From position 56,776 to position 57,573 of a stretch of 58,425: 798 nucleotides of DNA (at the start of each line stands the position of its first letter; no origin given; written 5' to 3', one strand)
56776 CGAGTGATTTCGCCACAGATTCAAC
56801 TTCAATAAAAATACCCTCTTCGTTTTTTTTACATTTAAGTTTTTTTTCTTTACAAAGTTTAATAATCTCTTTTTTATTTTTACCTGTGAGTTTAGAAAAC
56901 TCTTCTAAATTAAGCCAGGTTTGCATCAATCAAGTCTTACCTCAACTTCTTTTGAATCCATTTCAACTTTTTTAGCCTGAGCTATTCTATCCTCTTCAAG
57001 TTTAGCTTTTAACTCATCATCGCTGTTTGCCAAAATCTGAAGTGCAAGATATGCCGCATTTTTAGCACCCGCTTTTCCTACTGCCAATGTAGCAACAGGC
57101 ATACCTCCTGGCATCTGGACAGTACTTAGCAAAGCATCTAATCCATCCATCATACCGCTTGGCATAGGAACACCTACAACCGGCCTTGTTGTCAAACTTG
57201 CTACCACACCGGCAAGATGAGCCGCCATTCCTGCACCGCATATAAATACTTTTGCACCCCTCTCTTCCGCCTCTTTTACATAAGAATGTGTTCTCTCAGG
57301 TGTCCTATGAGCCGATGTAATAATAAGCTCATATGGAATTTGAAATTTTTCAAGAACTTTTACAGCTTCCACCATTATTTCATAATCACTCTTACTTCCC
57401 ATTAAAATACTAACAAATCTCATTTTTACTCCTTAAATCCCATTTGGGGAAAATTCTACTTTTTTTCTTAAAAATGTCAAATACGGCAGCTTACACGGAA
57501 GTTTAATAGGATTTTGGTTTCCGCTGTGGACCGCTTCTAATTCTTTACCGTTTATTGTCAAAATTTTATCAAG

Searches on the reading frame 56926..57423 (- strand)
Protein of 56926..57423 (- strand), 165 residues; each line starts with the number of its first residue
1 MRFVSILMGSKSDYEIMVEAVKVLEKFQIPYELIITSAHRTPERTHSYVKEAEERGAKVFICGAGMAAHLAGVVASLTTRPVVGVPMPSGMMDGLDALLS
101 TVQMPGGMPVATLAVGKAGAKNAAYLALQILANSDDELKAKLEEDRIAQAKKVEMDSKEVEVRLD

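Call 75: find_encoding_contigs(protein=window:56926-57423:-, flank=10000, max_places=4)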
Protein window:56926-57423:- (165 aa): 8 contigs read that carry it; 4 places shown.
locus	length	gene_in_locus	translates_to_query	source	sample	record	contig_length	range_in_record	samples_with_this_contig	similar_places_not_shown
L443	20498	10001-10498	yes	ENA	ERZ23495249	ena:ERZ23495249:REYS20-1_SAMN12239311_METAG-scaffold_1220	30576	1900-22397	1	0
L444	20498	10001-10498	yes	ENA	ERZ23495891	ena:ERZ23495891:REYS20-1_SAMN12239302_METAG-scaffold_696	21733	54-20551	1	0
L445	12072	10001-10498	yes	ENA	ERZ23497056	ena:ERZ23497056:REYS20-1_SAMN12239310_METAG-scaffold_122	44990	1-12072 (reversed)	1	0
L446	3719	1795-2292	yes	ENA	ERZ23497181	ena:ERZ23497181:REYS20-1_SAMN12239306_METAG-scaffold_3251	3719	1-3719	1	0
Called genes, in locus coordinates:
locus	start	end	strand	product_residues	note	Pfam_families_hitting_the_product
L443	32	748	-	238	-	PF09674:DUF2400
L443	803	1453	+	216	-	-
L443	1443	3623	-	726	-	PF00460:Flg_bb_rod (weak), PF22638:FlgK_D1, PF06429:Flg_bbr_C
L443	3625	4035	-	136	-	-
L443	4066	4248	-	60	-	PF04316:FlgM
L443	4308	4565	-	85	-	PF10135:Rod-binding (weak)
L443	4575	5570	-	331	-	PF02119:FlgI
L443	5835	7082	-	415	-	PF07690:MFS_1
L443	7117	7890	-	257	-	PF02811:PHP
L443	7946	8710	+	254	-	PF28017:CheZ_Pase, PF04344:CheZ (weak)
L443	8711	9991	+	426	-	PF01136:Peptidase_U32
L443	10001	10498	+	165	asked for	PF00731:AIRC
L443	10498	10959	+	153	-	PF13118:DUF3972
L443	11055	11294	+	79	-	PF00462:Glutaredoxin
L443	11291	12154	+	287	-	PF01937:ARMT1-like_dom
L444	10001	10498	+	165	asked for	PF00731:AIRC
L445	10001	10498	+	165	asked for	PF00731:AIRC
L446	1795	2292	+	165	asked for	PF00731:AIRC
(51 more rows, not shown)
